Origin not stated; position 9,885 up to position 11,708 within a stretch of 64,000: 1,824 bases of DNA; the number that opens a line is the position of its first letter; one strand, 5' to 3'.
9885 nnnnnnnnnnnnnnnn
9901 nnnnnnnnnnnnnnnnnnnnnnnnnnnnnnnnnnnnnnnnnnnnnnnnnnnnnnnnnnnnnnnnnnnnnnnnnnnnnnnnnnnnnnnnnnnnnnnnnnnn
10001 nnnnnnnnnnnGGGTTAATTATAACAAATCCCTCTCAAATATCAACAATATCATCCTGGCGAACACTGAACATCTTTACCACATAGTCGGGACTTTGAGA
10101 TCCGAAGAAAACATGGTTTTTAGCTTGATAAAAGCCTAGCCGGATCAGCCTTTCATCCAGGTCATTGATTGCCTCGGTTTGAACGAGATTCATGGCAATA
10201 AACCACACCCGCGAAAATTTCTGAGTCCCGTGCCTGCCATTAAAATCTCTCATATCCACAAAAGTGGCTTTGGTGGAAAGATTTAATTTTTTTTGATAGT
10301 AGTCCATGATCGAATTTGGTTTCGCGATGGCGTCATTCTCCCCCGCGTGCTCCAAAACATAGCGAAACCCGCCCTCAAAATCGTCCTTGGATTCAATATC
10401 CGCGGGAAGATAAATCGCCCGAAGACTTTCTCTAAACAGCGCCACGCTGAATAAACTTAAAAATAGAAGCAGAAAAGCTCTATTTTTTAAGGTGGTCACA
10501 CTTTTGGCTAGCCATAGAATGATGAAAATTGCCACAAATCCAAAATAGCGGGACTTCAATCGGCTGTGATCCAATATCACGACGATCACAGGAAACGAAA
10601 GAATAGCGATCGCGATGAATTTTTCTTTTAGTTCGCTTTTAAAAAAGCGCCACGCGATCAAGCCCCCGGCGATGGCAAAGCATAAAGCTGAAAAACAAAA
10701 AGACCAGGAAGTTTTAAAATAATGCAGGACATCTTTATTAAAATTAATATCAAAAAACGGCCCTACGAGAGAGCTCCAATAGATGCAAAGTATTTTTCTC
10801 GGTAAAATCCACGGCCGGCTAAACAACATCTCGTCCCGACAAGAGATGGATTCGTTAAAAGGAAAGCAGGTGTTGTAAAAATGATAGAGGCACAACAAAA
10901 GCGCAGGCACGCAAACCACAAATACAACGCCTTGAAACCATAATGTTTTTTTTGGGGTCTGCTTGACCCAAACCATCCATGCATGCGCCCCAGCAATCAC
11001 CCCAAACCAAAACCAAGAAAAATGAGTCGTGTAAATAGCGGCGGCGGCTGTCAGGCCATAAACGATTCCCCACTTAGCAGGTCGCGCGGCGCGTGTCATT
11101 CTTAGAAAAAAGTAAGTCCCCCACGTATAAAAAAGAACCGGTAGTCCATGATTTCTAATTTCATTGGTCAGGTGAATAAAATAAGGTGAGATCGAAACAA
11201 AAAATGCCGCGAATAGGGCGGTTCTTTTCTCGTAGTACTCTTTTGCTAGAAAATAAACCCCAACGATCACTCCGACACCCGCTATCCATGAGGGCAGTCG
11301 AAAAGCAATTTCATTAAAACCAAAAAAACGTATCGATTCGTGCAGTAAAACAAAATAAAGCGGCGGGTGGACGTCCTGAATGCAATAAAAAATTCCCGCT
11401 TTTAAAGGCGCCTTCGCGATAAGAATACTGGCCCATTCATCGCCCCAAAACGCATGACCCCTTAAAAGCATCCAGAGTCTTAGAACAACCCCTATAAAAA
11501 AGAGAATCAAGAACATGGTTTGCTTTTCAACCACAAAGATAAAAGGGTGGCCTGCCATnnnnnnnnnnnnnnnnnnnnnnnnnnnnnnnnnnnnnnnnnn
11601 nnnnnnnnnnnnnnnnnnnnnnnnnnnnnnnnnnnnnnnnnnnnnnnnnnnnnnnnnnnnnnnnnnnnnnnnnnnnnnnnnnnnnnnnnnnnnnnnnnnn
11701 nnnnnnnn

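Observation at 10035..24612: Expansion of GT-C (PMT/ArnT-like) and Dpm1/ArnC-like GT2 genes around the RiPP genes; possible polyprenyl-P-sugar-dependent glycosylation of a peptide or envelope acceptor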

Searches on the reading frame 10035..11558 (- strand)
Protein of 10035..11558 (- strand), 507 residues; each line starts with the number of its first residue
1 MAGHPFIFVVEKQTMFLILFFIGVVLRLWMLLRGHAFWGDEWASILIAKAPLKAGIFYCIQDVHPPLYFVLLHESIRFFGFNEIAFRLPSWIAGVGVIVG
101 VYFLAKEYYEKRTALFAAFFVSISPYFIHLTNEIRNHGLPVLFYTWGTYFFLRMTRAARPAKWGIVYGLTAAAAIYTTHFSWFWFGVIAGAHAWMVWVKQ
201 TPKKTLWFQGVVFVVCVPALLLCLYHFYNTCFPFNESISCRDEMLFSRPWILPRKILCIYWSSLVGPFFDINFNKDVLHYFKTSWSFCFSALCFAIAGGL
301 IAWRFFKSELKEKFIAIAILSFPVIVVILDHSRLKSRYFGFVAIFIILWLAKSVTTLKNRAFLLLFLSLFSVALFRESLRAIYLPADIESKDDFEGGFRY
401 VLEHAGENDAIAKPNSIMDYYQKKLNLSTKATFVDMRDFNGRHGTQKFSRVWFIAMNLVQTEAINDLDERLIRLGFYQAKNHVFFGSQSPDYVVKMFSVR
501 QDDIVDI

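Call 4: search_protein_families(library=pfam, proteins=[window:10035-11558:-], max_evalue=0.01)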
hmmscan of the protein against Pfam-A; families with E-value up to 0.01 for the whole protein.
window:10035-11558:- (507 aa): 2 families
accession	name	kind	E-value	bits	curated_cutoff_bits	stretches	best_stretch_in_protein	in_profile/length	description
PF13231.12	PMT_2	-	2.3e-15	57.6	26.1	1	64-218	2-156/160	Dolichyl-phosphate-mannose-protein mannosyltransferase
PF17332.7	DUF5592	-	0.0083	17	26.7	1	315-369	24-78/89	Family of unknown function (DUF5592)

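Call 8: search_protein_families(library=ncbifam, proteins=[window:10035-11558:-], max_evalue=0.001)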
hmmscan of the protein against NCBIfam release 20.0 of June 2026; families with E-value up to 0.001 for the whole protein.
window:10035-11558:- (507 aa): 2 families
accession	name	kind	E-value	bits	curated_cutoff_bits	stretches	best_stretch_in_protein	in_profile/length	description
TIGR03663.1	TIGR03663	subfamily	9.6e-10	38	126.25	1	15-245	3-233/435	flippase activity-associated protein Agl23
NF052499.1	MnslTaseMT1671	equivalog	5.3e-06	25.2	900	1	57-219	72-231/523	mannosyltransferase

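Call 15: list_cluster_members(proteins=[P0001, window:10035-11558:-, window:21840-23342:-, window:36983-38257:-, window:9856-10011:-, window:26087-27070:-])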
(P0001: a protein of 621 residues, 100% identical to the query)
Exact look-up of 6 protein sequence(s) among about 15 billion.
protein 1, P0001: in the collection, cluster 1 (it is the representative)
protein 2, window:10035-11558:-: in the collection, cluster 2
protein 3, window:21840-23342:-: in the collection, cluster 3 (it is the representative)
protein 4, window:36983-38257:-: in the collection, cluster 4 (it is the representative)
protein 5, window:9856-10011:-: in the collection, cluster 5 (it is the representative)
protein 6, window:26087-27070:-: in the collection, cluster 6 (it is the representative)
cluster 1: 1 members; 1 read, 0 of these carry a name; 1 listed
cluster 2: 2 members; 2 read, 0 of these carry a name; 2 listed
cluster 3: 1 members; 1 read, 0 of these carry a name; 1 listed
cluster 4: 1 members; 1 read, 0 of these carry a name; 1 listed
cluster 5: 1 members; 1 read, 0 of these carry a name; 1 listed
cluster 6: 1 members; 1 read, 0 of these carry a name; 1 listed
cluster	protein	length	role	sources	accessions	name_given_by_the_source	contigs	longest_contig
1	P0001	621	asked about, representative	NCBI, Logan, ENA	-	-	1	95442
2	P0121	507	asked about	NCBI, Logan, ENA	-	-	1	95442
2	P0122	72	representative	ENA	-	-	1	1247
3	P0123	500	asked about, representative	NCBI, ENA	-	-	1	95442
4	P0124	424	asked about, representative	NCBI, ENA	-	-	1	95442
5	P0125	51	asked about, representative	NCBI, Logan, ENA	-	-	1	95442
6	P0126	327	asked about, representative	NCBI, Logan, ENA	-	-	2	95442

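Call 20: find_homologous_proteins(query=window:10035-11558:-, max_evalue=1e-10)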
Query window:10035-11558:- (507 aa): 2 proteins with E <= 1e-10 among 8000 candidates.
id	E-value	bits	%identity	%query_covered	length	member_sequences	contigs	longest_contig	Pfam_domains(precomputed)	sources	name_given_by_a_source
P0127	2.5e-75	272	35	93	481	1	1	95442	PF13231.13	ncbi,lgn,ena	-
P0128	8.3e-63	231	31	93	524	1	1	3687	PF13231.13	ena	-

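Call 21: find_encoding_contigs(protein=P0128, flank=10000, max_places=3)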
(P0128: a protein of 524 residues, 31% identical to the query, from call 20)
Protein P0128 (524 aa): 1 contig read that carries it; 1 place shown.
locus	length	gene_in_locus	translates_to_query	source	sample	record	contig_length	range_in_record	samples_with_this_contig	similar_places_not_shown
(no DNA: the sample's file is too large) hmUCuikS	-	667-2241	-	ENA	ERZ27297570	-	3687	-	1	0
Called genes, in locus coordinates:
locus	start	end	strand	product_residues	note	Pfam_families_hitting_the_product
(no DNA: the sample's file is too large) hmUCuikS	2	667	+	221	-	?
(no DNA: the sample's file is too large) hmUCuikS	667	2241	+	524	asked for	PF13231:PMT_2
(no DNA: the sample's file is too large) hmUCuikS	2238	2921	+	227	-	PF00535:Glycos_transf_2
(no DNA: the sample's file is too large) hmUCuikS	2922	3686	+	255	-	?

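Call 23: find_related_loci(query=A1, collection=genome_contigs, flank=10000)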
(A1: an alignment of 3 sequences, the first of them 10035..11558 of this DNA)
Query A1 (507 aa) in genome_contigs; peptide patterns used: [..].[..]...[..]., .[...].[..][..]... (x = any residue, [..] = any of these).
50 stretches matched a pattern; 2 encode a relative of the query (tblastn E <= 1e-3); 2 distinct loci.
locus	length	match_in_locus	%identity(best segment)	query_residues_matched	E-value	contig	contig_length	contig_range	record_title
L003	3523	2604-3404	32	14-284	3e-34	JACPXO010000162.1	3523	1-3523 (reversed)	MAG: Candidatus Omnitrophota bacterium isolate NC_groundwater_839_Pr1_B-0.1um_55_15 Montesol18_Bp1_scaffold_1594460, who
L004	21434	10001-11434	26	27-501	8e-30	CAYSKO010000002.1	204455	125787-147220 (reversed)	MAG TPA_asm: uncultured Planctomycetia bacterium isolate SRP128246_co1_468 genome assembly, contig: NODE_19_length_20445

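Call 31: search_solved_structures(query=window:10035-11558:-, max_evalue=1)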
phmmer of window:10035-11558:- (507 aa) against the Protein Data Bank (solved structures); distinct sequences matched with E-value up to 1: 2.
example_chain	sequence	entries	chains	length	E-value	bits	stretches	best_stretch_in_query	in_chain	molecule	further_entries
9f5x_l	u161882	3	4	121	0.037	16.1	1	90-124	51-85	NADH:ubiquinone oxidoreductase 20,9 kD-like subunit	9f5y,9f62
4uy4_A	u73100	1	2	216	0.63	12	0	34-134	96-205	SPINDLIN-4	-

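Call 45: search_protein_representatives(alignment_id=A1)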
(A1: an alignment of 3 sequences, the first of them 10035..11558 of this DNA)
Query: 3 sequences, 503 profile positions. Proteins with E-value up to 0.001 (for the whole library): 41345; up to 1e-10: 13662; up to 1e-30: 81. The best 150 are listed.
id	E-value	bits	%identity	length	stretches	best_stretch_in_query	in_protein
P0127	3.2e-245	831.1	-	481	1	23-503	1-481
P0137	7.6e-149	513.2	-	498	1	14-499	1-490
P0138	3.3e-136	471.5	-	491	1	18-499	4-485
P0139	9.9e-132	456.8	-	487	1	14-496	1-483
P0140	1.6e-129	449.5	-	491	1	13-498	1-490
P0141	1.1e-125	436.9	-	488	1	14-497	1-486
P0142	1.7e-125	436.2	-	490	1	16-498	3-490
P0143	1.0e-121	423.7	-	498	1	16-498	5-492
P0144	7.8e-121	420.8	-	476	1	29-496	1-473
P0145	7.7e-118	410.9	-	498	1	14-498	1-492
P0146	1.2e-117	410.3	-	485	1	17-497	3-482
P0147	4.8e-117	408.3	-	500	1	15-495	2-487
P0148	1.7e-116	406.5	-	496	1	16-498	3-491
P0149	3.8e-111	388.9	-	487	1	14-495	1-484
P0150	2.4e-110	386.2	-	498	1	16-499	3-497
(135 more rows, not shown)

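Call 50: find_related_loci(query=A4, collection=metagenome_contigs, flank=10000)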
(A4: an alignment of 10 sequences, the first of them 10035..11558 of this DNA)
Query A4 (507 aa) in metagenome_contigs; peptide patterns used: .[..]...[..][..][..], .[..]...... (x = any residue, [..] = any of these).
600 stretches matched a pattern (row limit reached: there are more); 363 encode a relative of the query (tblastn E <= 1e-3); the best 80 are kept; 80 distinct loci.
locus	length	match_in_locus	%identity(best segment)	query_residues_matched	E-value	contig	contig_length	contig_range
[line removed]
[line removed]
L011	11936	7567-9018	30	19-498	5e-50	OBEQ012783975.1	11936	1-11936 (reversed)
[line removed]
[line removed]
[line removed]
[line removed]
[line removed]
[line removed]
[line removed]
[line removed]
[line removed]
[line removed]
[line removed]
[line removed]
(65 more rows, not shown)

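Call 53: search_protein_families(library=pfam, proteins=[L010:1113-3434:+, L010:3533-5350:+, L010:5360-6160:+, L010:6157-7095:+, L010:8397-9989:+, L010:11467-12162:+, L010:12162-13304:+, L010:13326-14432:+, L010:14554-15657:+, L010:15654-17063:+], max_evalue=0.0001)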
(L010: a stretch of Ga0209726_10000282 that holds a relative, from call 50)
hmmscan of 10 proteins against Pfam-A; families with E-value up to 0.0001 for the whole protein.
L010:1113-3434:+ (773 aa): 1 family
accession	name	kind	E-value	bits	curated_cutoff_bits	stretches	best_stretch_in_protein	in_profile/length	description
PF09586.16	YfhO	-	2e-33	116.3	28.5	2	17-645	8-593/835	Bacterial membrane protein YfhO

L010:3533-5350:+ (605 aa): 1 family
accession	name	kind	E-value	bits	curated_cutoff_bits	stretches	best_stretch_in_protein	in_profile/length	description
PF13231.12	PMT_2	-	7.1e-08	33.3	26.1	1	172-306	24-155/160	Dolichyl-phosphate-mannose-protein mannosyltransferase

L010:5360-6160:+ (266 aa): 5 families
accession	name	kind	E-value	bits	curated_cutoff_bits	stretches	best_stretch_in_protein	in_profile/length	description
PF08241.18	Methyltransf_11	-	9.4e-18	65.1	21.2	1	54-146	1-95/95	Methyltransferase domain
PF13489.12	Methyltransf_23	-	3.9e-17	62.9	27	1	38-204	11-162/164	Methyltransferase domain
PF13649.12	Methyltransf_25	-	8.2e-14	52.5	27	1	53-142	1-97/97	Methyltransferase domain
PF13847.12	Methyltransf_31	-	1.1e-08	35.4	27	1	49-153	3-114/145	Methyltransferase domain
PF08242.18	Methyltransf_12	-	2e-06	28.9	30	1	54-144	1-98/98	Methyltransferase domain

L010:6157-7095:+ (312 aa): 1 family
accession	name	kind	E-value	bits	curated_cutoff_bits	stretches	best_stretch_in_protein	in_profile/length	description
PF00535.33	Glycos_transf_2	-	3.2e-11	43.9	23.3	1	5-174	2-167/168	Glycosyl transferase family 2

L010:8397-9989:+ (530 aa): 4 families
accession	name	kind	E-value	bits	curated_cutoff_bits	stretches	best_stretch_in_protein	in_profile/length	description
PF00534.26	Glycos_transf_1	-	2.3e-16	60.2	26.4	1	356-503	12-161/172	Glycosyl transferases group 1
PF13692.12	Glyco_trans_1_4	-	1.5e-10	41.9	27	1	360-495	2-140/142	Glycosyl transferases group 1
PF13439.12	Glyco_transf_4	-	5.2e-08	33.5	28.5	1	231-341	72-167/170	Glycosyltransferase Family 4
PF13579.12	Glyco_trans_4_4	-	4.1e-05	24.4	29.7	0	222-339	61-158/158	Glycosyl transferase 4-like domain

L010:11467-12162:+ (231 aa): 1 family
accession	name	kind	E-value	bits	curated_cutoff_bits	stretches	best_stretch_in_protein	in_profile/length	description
PF00535.33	Glycos_transf_2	-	3.4e-35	121.9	23.3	1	8-161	1-158/168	Glycosyl transferase family 2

L010:12162-13304:+ (380 aa): 1 family
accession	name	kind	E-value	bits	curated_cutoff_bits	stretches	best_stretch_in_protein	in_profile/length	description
PF01075.23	Glyco_transf_9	-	6.8e-27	94.8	22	1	117-353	2-237/247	Glycosyltransferase family 9 (heptosyltransferase)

L010:13326-14432:+ (368 aa): 5 families
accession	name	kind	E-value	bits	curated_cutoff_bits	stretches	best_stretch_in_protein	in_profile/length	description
PF00534.26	Glycos_transf_1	-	6.3e-34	117.4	26.4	1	183-344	5-170/172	Glycosyl transferases group 1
PF13692.12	Glyco_trans_1_4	-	1.5e-25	90.6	27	1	194-332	2-142/142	Glycosyl transferases group 1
PF20706.3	GT4-conflict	-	2.7e-11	43.5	26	1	132-310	143-323/385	Family 4 Glycosyltransferase in conflict systems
PF13439.12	Glyco_transf_4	-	8.3e-09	36.1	28.5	1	71-166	62-163/170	Glycosyltransferase Family 4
PF13524.12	Glyco_trans_1_2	-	2.8e-07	31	25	1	251-360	29-143/144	Glycosyl transferase-like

L010:14554-15657:+ (367 aa): 3 families
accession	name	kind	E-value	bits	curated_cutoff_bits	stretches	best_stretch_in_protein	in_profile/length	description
PF00534.26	Glycos_transf_1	-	4e-26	92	26.4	1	196-340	13-169/172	Glycosyl transferases group 1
PF13692.12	Glyco_trans_1_4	-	7.5e-21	75.3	27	1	202-324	5-137/142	Glycosyl transferases group 1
PF13439.12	Glyco_transf_4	-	6.2e-08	33.3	28.5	1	59-187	47-169/170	Glycosyltransferase Family 4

L010:15654-17063:+ (469 aa): 2 families
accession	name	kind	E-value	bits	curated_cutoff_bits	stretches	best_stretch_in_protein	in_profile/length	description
PF02397.22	Bac_transf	-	2.4e-70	236.1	27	1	285-463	1-175/179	Bacterial sugar transferase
PF13727.12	CoA_binding_3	-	6.1e-23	82.1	25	1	72-248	3-175/175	CoA-binding domain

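Call 73: predict_structure(alignment_id=A1)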
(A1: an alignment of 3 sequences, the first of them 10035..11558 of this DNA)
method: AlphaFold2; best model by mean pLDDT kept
length: 507 residues; sequences in the alignment: 3
mean_pLDDT: 60.4   pTM: 0.62
mean pLDDT of the five models: 60.4, 50.6, 49.7, 47.0, 45.5
residues with pLDDT >= 90: 8; 70-90: 170; 50-70: 161; < 50: 168
segments of 3 or more residues with pLDDT < 50: 1-12, 60-64, 177-185, 211-288, 308-338, 386-388, 441-445, 458-462, 505-507
pLDDT, mean of each block of 10 residues (from residue 1): 34 62 80 60 63 58 56 78 76 84 83 84 72 59 73 62 58 46 48 54 50 43 43 38 36 39 31 33 44 50 50 45 39 43 69 74 73 66 56 82 89 81 88 70 60 65 63 76 63 77 50
secondary structure, 60 per line:
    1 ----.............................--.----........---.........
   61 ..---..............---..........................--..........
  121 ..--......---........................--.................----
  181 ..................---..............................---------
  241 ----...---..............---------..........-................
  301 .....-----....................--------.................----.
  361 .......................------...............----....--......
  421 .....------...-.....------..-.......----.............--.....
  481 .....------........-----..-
elements in order: H5-33 H41-48 H52-62 H66-79 H83-108 H111-122 H125-130 H134-157 H160-176 H181-198 H202-231 H251-264 H274-283 H285-305 H311-330 H339-355 H360-383 H391-404 E409-412 H415-425 E432-434 H436-440 E450-456 H461-473 E476-485 E492-499

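Call 77: fold_search(model_id=the predicted structure, library=pdb)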
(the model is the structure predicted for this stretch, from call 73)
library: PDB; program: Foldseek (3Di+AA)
matches with E <= 10: 298; with E <= 0.001: 20
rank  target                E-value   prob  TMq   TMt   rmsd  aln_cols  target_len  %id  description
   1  7oci_F                1.6e-06  1.00  0.49  0.41  12.4       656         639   11  Cryo-EM structure of yeast Ost6p containing oligosaccharyltransferase complex (released 2022-02-16)
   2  6ezn_F                1.2e-05  1.00  0.50  0.41  13.5       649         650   11  Cryo-EM structure of the yeast oligosaccharyltransferase (OST) complex (released 2018-01-17)
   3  8age_A                1.3e-05  1.00  0.49  0.41  10.8       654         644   10  Structure of yeast oligosaccharylransferase complex with acceptor peptide bound (released 2022-12-07)
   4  8agb_A                2.2e-05  1.00  0.50  0.41  13.0       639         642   10  Structure of yeast oligosaccharylransferase complex with lipid-linked oligosaccharide bound (released 2022-12-07)
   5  8agc_A                2.2e-05  1.00  0.48  0.37  14.0       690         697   12  Structure of yeast oligosaccharylransferase complex with lipid-linked oligosaccharide and non-acceptor peptide bound (released 2022-12-07)
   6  8b6l_I                3.5e-05  1.00  0.50  0.39  13.4       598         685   12  Subtomogram average of the human Sec61-TRAP-OSTA-translocon (released 2022-12-07)
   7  3rce_A                3.8e-05  1.00  0.45  0.35  13.4       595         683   12  Bacterial oligosaccharyltransferase PglB (released 2011-06-15)
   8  5f15                  6.1e-05  1.00  0.51  0.49   9.6       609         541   10  Crystal Structure of ArnT from Cupriavidus metallidurans bound to Undecaprenyl phosphate (released 2016-02-17)
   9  9n9j_I                7.6e-05  1.00  0.41  0.33  11.5       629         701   12  Structure of a GRP94 folding intermediate engaged with a CCDC134- and FKBP11-bound secretory translocon (released 2025-11-19)
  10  5ezm                  8.3e-05  1.00  0.46  0.44  10.8       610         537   11  Crystal Structure of ArnT from Cupriavidus metallidurans in the apo state (released 2016-02-17)
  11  6s7o_A                9.0e-05  1.00  0.50  0.40  13.5       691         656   10  Cryo-EM structure of human oligosaccharyltransferase complex OST-A (released 2019-12-18)
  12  6c26_A                9.8e-05  1.00  0.49  0.41  14.0       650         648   12  The Cryo-EM structure of a eukaryotic oligosaccharyl transferase complex (released 2018-01-31)
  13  6s7t_A                1.2e-04  1.00  0.49  0.37  13.3       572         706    9  Cryo-EM structure of human oligosaccharyltransferase complex OST-B (released 2019-12-18)
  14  6gxc_A                1.5e-04  1.00  0.45  0.34  13.1       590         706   12  Bacterial oligosaccharyltransferase PglB in complex with an inhibitory peptide and a reactive lipid-linked oligosaccha (released 2018-11-14)
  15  5ogl_A                1.9e-04  1.00  0.43  0.32  13.0       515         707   13  Structure of bacterial oligosaccharyltransferase PglB in complex with an acceptor peptide and an lipid-linked oligosac (released 2017-10-25)
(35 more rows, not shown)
